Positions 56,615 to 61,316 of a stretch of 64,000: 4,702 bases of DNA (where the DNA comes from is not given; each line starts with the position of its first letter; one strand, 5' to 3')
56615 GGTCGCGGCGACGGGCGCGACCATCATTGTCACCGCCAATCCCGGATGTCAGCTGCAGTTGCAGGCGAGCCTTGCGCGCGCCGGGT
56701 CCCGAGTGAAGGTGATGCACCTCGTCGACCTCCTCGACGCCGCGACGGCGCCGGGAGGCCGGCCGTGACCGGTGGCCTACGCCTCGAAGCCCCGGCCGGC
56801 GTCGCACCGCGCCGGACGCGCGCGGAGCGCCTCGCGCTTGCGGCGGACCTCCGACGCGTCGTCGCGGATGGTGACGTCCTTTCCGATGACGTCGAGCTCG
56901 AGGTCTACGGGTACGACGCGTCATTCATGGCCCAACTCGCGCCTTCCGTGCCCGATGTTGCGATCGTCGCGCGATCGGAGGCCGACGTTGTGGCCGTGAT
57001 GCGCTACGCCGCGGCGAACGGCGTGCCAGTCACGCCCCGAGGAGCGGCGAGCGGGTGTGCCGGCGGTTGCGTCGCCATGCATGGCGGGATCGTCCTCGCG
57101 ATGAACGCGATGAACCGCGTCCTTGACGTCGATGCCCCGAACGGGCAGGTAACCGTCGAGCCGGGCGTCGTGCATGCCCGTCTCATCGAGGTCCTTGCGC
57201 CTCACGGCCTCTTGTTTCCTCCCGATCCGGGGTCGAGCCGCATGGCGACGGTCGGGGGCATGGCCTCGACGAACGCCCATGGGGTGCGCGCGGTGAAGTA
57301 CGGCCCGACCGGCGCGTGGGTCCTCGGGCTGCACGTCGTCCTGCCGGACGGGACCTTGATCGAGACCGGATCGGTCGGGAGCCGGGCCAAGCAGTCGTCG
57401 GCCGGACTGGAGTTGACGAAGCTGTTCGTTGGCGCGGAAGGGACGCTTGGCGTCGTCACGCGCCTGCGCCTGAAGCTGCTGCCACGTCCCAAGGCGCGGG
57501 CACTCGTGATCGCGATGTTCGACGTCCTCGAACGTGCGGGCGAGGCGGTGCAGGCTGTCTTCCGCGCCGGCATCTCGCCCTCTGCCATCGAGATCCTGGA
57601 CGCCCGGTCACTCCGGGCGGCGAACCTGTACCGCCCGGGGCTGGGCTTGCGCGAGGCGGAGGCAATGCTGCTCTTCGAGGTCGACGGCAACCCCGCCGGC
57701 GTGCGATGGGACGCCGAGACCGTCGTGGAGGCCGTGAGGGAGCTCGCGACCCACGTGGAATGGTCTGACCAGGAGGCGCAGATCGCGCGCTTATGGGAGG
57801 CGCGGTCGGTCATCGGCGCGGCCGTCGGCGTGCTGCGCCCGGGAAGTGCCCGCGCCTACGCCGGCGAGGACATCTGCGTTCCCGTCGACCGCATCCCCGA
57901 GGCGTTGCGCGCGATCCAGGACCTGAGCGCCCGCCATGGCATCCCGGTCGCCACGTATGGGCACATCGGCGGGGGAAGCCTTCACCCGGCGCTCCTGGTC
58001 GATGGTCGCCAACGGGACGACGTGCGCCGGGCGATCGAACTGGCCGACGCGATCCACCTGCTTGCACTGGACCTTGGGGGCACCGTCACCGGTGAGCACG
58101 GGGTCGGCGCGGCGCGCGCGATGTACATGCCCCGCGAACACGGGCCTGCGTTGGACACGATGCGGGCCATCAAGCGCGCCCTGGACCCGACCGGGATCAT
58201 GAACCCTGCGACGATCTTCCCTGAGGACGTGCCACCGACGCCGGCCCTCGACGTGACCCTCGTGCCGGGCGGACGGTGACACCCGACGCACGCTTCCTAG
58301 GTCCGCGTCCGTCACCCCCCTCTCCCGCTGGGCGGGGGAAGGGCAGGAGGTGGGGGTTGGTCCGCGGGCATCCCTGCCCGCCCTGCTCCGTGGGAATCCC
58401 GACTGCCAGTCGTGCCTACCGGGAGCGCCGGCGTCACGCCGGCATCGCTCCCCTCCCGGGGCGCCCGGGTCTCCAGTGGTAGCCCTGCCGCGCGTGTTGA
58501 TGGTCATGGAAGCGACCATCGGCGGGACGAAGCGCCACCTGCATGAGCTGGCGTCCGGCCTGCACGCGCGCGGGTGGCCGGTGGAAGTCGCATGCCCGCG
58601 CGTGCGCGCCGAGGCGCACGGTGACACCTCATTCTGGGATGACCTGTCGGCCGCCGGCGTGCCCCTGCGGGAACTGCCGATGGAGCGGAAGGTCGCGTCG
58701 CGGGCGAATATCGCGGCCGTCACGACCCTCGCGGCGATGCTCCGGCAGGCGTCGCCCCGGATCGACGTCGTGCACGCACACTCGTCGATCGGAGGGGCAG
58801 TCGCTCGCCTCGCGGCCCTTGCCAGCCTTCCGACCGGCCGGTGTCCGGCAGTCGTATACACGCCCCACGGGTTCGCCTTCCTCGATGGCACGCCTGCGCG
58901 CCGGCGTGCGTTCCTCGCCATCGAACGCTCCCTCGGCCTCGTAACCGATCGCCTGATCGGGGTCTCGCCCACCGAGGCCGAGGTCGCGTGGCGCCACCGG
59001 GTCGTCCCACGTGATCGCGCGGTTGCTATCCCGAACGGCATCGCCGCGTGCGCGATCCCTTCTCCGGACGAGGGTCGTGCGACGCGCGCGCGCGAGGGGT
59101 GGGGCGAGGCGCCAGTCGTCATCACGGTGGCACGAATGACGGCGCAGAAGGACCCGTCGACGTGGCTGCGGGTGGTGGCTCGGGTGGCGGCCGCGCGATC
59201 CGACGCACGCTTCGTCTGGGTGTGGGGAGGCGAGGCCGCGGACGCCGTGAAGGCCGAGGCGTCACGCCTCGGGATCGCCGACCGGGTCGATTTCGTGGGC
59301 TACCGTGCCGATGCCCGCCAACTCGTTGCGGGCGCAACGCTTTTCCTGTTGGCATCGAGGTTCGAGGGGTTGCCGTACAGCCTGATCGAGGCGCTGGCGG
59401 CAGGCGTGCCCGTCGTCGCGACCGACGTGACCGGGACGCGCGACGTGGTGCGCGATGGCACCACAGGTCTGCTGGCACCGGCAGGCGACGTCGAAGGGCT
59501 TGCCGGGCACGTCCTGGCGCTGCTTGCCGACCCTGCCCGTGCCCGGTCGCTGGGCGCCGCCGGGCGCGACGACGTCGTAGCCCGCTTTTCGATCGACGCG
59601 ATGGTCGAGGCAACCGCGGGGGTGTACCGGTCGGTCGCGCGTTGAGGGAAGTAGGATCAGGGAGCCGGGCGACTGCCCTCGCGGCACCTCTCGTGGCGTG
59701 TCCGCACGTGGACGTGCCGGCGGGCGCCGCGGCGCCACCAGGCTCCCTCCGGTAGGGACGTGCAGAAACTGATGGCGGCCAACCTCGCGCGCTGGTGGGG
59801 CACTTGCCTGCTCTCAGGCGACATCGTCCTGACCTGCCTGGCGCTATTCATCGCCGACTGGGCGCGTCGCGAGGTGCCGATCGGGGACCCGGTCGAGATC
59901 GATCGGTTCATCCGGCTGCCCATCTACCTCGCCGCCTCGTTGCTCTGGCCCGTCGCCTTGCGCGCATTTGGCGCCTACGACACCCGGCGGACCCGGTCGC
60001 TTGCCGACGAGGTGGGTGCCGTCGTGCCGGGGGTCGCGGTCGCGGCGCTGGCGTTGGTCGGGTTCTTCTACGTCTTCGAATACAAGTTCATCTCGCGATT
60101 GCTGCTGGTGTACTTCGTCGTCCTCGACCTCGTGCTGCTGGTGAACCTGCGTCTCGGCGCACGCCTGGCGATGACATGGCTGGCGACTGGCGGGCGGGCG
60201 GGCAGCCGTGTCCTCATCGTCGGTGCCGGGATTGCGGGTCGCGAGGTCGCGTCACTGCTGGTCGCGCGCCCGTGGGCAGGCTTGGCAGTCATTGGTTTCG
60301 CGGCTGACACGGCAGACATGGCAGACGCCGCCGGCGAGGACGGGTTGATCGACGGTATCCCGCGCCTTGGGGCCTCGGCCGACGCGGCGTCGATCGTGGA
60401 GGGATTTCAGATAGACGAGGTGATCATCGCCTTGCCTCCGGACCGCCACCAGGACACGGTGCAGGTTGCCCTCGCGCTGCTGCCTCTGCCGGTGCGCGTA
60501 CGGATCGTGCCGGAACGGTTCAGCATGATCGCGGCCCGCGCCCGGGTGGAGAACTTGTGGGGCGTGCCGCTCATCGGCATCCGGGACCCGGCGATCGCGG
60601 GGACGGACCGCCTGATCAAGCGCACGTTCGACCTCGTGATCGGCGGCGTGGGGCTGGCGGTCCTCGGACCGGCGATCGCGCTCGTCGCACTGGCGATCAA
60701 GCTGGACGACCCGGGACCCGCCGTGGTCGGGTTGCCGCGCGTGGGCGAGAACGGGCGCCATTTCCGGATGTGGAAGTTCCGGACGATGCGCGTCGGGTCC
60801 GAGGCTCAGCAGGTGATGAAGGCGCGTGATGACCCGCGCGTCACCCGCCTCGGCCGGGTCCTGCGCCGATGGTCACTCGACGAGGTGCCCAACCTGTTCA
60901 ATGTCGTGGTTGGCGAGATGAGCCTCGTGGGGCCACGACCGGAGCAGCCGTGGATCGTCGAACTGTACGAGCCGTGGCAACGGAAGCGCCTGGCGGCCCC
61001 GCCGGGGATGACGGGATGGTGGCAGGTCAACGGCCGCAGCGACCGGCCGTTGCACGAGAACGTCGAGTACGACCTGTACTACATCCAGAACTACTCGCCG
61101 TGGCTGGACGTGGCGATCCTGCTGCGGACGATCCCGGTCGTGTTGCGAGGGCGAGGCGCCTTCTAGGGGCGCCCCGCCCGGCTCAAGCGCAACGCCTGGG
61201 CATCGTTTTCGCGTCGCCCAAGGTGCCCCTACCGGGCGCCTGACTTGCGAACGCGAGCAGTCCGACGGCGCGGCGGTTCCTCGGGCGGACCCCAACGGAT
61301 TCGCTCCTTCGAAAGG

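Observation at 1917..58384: Dispersed modular family of GC-rich palindromic repeats (about 30 units at 17 loci in 64 kb)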

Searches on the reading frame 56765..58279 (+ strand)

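Call 83: search_protein_families(library=pfam, proteins=[window:56765-58279:+], max_evalue=0.00001)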
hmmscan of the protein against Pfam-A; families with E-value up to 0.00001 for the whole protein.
window:56765-58279:+ (504 aa): 2 families
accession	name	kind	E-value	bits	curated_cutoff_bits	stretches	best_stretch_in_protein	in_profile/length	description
PF02913.24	FAD-oxidase_C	-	5.2e-57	193.8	21.2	1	241-482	1-246/248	FAD linked oxidases, C-terminal domain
PF01565.28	FAD_binding_4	-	5.8e-42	143.1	26.4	1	63-202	1-139/139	FAD binding domain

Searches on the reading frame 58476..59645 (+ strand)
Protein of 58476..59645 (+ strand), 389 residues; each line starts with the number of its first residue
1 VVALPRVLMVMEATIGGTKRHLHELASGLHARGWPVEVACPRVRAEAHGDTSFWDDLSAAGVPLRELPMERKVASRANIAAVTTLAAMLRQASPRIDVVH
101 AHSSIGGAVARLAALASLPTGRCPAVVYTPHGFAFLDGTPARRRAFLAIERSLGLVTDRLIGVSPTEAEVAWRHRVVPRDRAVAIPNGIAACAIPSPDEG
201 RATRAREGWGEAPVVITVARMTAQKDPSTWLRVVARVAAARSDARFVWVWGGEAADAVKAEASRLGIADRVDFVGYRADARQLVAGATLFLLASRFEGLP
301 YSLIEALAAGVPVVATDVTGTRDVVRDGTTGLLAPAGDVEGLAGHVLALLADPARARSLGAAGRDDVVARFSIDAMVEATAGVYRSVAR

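Call 18: search_protein_families(library=pfam, proteins=[window:58476-59645:+])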
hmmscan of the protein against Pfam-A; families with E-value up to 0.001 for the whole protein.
window:58476-59645:+ (389 aa): 7 families
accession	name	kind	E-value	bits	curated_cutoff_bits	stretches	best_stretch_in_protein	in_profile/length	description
PF13692.12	Glyco_trans_1_4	-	6.1e-32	111.3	27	1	213-352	2-142/142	Glycosyl transferases group 1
PF00534.26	Glycos_transf_1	-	1.1e-30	106.9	26.4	1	206-365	8-171/172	Glycosyl transferases group 1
PF13579.12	Glyco_trans_4_4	-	3.4e-24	86.4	29.7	1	16-188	1-158/158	Glycosyl transferase 4-like domain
PF13439.12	Glyco_transf_4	-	3e-23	83.2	28.5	1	15-189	1-166/170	Glycosyltransferase Family 4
PF20706.3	GT4-conflict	-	3.1e-11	43.3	26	1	24-330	20-325/385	Family 4 Glycosyltransferase in conflict systems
PF13524.12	Glyco_trans_1_2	-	6.8e-09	36.2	25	1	274-378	35-140/144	Glycosyl transferase-like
PF13477.12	Glyco_trans_4_2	-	5.4e-08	33.5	23.4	1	20-146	11-121/139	Glycosyl transferase 4-like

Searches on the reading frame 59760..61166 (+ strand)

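Call 83: search_protein_families(library=pfam, proteins=[window:59760-61166:+], max_evalue=0.00001)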
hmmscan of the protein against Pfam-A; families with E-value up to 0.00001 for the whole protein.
window:59760-61166:+ (468 aa): 2 families
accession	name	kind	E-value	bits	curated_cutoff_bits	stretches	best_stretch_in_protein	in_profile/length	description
PF02397.22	Bac_transf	-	2.2e-60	203.7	27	1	287-462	1-178/179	Bacterial sugar transferase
PF13727.12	CoA_binding_3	-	4.1e-27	95.8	25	1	69-251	2-175/175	CoA-binding domain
